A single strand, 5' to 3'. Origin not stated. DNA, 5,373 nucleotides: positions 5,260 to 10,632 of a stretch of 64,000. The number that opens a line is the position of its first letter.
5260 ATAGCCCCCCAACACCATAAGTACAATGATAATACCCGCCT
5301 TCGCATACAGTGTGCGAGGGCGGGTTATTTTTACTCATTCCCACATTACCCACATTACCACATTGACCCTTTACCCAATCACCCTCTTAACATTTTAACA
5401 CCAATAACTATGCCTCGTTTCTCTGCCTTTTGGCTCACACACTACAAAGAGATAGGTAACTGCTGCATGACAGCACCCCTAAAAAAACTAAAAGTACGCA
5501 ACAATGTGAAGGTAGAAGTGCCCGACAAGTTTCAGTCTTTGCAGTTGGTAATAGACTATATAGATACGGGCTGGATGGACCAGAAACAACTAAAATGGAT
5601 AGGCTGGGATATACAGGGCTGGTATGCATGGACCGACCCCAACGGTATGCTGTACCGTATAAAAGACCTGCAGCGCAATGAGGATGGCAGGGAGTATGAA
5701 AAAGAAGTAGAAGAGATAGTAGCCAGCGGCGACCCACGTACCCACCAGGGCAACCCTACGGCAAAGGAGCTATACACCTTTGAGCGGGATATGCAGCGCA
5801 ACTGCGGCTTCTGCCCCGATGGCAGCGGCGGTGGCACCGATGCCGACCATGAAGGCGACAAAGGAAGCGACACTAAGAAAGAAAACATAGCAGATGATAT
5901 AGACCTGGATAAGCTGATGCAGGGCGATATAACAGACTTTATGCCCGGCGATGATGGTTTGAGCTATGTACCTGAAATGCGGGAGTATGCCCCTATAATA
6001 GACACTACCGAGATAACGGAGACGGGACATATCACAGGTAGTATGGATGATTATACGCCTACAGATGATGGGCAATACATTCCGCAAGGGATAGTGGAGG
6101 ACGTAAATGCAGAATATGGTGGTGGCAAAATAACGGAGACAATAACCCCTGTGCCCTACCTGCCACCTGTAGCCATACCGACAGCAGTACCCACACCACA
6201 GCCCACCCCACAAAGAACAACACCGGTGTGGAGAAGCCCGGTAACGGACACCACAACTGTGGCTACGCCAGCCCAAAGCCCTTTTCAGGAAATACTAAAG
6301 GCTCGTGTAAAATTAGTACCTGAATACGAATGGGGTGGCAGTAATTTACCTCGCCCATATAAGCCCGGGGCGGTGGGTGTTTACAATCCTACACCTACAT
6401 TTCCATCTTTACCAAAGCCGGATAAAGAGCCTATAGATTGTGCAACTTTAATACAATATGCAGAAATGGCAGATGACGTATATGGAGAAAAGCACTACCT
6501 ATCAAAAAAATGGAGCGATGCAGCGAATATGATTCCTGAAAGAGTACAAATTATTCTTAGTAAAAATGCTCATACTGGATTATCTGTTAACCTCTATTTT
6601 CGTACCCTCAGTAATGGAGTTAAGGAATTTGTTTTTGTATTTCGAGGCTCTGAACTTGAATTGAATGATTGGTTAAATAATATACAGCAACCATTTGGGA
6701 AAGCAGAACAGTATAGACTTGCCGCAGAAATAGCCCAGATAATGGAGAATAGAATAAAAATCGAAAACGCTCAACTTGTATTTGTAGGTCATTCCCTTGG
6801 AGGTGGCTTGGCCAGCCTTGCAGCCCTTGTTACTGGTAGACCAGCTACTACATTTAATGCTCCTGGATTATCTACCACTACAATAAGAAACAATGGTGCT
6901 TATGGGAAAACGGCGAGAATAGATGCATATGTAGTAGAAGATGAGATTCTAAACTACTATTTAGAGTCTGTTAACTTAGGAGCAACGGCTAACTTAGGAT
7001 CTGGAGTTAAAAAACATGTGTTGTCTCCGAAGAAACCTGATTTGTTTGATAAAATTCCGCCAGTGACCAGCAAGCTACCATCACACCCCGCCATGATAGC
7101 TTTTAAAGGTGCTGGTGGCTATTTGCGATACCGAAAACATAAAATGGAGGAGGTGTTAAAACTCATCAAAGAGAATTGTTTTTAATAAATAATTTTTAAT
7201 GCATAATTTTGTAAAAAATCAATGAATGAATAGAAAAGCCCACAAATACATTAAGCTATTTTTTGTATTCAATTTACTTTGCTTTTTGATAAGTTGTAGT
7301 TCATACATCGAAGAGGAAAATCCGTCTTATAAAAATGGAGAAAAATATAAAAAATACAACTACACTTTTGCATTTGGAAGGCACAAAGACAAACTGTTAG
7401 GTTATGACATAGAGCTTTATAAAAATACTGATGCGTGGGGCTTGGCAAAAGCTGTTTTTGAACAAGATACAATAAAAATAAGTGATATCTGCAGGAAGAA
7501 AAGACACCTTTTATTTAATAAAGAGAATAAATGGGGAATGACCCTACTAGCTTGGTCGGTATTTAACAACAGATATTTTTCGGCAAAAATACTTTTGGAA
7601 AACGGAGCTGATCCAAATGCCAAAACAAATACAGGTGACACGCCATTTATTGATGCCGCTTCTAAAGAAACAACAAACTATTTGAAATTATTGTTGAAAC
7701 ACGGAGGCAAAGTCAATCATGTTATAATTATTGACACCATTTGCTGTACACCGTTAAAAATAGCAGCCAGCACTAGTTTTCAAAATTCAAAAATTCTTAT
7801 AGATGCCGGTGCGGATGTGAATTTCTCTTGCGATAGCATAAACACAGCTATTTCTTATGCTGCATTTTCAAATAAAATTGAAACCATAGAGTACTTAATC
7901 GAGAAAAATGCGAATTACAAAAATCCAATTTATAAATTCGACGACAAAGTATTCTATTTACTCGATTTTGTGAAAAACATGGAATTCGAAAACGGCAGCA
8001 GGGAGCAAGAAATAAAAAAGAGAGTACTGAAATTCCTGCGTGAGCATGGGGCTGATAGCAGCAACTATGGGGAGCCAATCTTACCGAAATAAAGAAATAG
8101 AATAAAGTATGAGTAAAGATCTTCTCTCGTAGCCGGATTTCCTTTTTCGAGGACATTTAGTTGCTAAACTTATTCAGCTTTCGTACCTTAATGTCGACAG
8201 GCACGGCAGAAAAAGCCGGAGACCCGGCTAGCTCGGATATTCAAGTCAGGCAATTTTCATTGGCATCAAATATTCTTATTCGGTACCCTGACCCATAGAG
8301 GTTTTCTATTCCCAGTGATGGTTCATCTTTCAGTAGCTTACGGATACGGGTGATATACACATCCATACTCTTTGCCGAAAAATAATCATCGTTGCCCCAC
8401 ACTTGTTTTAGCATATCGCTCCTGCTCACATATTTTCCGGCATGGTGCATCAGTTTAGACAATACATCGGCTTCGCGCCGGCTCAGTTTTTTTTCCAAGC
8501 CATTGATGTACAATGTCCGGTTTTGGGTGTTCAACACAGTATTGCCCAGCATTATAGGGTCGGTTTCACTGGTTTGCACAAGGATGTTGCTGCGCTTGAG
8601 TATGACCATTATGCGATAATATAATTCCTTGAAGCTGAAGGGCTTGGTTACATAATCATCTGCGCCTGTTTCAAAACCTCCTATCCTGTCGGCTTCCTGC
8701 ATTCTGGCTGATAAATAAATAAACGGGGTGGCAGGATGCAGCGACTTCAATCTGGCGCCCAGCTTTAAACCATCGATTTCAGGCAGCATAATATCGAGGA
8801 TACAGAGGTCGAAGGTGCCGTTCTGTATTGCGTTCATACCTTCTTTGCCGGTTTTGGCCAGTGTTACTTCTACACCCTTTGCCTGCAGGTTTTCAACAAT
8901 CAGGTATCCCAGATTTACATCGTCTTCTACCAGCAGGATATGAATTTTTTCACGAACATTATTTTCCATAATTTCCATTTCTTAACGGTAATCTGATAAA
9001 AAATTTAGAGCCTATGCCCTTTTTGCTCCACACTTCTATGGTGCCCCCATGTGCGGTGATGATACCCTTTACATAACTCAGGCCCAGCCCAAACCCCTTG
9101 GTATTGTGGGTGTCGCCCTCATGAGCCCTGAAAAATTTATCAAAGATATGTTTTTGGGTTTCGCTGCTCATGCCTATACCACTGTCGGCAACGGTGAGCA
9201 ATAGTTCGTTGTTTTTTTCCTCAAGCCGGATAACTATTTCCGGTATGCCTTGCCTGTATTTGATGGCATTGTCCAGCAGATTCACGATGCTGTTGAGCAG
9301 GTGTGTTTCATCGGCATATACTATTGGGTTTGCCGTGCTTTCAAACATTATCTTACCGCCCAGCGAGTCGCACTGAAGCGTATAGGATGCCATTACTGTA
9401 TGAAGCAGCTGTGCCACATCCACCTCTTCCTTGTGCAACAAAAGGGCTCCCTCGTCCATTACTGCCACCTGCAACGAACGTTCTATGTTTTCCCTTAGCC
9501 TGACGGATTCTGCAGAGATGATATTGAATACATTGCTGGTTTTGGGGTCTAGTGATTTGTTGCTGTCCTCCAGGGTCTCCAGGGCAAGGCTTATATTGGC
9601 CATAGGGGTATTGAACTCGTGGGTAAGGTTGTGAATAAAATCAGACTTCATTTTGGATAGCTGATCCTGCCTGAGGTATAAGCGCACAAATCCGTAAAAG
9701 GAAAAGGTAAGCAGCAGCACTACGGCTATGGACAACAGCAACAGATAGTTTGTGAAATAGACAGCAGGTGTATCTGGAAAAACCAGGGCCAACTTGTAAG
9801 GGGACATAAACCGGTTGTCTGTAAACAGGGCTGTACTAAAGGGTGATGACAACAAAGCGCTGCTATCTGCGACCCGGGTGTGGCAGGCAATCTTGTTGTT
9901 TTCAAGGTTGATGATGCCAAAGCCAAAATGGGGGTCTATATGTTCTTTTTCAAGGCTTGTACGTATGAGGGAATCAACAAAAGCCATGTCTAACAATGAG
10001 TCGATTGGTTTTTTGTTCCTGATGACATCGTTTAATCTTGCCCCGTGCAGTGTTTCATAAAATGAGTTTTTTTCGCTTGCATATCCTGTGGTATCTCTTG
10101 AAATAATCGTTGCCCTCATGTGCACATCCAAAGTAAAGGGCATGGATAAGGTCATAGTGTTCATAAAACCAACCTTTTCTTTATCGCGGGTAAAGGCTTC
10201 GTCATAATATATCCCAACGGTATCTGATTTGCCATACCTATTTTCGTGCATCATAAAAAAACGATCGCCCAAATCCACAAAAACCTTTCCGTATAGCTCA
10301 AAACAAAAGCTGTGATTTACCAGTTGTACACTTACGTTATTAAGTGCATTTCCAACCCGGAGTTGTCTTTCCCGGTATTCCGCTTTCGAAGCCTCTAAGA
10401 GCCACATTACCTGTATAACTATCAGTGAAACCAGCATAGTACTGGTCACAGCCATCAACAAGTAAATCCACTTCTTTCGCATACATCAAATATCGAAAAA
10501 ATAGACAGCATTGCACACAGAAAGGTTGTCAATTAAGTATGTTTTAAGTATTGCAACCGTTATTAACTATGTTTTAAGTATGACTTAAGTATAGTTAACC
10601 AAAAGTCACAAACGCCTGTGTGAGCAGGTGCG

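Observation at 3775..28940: A 25-kb accessory region bracketed by a 48/50-identical inverted repeat with att-like architecture and no recombinase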

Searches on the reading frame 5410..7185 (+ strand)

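Call 25: search_protein_families(library=pfam, proteins=[window:5410-7185:+])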
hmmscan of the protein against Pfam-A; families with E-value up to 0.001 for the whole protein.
window:5410-7185:+ (591 aa): 3 families
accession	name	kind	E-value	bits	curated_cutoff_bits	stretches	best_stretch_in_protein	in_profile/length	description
PF01764.32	Lipase_3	-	3.2e-07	30.8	22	1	437-474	49-83/140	Lipase (class 3)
PF20591.4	DUF6792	-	1.1e-05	25.3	25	1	395-476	53-143/220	Domain of unknown function (DUF6792)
PF11187.14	Mbeg1-like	-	0.00082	19.3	21.1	0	405-520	37-157/224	Mbeg1-like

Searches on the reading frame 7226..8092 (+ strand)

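Call 25: search_protein_families(library=pfam, proteins=[window:7226-8092:+])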
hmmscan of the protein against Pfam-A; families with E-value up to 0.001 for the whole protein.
window:7226-8092:+ (288 aa): 5 families
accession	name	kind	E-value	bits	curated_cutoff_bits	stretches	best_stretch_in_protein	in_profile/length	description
PF12796.13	Ank_2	-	2.6e-17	63.6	27.3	2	98-164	23-87/90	Ankyrin repeats (3 copies)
PF00023.36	Ank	-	7.9e-15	54.6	21.1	0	104-135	2-33/33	Ankyrin repeat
PF13637.12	Ank_4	-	1.2e-13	51.3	22.7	1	114-157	7-50/50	Ankyrin repeats (many copies)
PF13606.12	Ank_3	-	1.2e-09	37.9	22.3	0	206-231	3-28/30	Ankyrin repeat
PF13857.12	Ank_5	-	4.5e-06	27.3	27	0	98-141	10-53/56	Ankyrin repeats (many copies)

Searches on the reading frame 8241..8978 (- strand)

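Call 25: search_protein_families(library=pfam, proteins=[window:8241-8978:-])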
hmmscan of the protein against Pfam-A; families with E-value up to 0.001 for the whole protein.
window:8241-8978:- (245 aa): 2 families
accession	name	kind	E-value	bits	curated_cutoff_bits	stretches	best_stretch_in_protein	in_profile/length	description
PF00072.30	Response_reg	-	2.1e-24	86.2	30.2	1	14-122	1-109/111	Response regulator receiver domain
PF00486.34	Trans_reg_C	-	3.1e-18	66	26.2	1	163-234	4-77/77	Transcriptional regulatory protein, C terminal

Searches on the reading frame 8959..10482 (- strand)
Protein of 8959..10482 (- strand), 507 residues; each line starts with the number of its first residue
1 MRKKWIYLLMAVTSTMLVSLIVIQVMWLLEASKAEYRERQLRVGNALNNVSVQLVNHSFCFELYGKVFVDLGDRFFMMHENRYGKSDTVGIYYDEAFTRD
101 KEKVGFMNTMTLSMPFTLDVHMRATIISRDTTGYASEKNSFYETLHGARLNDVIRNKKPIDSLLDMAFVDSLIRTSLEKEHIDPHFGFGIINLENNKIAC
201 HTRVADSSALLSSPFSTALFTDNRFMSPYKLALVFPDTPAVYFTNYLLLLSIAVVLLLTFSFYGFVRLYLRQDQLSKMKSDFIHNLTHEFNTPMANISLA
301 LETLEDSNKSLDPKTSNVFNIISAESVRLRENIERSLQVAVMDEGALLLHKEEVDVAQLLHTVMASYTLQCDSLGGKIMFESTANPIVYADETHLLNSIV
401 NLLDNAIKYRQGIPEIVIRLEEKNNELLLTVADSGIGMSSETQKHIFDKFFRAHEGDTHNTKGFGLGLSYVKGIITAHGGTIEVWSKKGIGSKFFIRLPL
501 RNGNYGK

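Call 25: search_protein_families(library=pfam, proteins=[window:8959-10482:-])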
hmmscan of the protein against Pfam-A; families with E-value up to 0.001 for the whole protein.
window:8959-10482:- (507 aa): 3 families
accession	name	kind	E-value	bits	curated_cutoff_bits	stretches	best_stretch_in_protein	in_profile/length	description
PF02518.31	HATPase_c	-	2.9e-25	89.3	26.4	1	391-501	2-110/111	Histidine kinase-, DNA gyrase B-, and HSP90-like ATPase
PF00512.31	HisKA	-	4.1e-11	43.2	26.9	1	278-344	1-65/66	His Kinase A (phospho-acceptor) domain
PF14501.12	HATPase_c_5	-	2.5e-06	27.8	22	1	395-486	6-90/102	GHKL domain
